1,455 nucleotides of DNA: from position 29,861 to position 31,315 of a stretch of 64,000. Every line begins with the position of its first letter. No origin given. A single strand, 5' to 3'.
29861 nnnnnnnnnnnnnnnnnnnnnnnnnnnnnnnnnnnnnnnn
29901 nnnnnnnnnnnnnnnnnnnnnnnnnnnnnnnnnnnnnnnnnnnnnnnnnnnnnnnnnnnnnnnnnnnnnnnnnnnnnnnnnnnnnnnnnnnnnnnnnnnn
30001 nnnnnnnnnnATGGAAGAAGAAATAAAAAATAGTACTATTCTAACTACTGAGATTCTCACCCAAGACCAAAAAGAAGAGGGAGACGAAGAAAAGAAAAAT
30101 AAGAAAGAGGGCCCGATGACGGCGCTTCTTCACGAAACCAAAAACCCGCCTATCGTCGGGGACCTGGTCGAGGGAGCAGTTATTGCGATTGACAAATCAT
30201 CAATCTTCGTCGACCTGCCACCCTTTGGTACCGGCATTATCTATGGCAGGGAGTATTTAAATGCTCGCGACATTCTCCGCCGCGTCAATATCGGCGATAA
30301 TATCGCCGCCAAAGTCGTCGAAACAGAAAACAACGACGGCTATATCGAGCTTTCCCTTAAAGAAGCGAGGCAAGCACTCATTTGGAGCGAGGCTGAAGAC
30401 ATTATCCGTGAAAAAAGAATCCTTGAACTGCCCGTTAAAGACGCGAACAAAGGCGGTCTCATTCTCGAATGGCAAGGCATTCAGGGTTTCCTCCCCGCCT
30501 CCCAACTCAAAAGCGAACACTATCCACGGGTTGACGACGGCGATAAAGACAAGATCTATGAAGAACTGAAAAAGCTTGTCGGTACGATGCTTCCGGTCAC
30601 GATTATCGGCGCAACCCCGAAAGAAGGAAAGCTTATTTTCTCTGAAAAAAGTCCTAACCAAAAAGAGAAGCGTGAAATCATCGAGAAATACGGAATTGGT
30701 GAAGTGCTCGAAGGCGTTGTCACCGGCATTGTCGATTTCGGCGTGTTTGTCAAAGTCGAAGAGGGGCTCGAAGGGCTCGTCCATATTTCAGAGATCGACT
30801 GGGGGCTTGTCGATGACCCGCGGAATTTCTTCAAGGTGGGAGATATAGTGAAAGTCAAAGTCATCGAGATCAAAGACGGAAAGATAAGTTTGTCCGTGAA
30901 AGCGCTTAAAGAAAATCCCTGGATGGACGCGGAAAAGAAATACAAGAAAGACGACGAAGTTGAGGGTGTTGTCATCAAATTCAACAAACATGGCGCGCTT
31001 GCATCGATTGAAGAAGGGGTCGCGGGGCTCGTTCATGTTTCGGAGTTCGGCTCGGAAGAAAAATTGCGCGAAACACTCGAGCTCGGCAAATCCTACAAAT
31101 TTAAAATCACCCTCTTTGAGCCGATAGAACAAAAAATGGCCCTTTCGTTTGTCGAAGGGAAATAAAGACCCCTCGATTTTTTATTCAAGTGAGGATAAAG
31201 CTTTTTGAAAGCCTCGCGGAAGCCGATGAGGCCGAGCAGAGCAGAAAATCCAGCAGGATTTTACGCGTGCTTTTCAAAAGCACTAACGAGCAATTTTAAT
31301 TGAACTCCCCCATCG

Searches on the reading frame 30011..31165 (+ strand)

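Call 92: search_protein_families(library=pfam, proteins=[window:30011-31165:+], max_evalue=0.00001)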
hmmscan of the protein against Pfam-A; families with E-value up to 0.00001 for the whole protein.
window:30011-31165:+ (384 aa): 3 families
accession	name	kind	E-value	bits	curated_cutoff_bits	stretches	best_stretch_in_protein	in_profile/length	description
PF00575.29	S1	-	4.9e-42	142.6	22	3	227-297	2-74/74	S1 RNA binding domain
PF23459.1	S1_RRP5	-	1e-07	32.8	27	0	311-371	1-63/72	RRP5 S1 domain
PF21543.3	CvfB_2nd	-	1.5e-06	28.4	27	0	268-297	49-75/76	Virulence regulatory factor CvfB, second domain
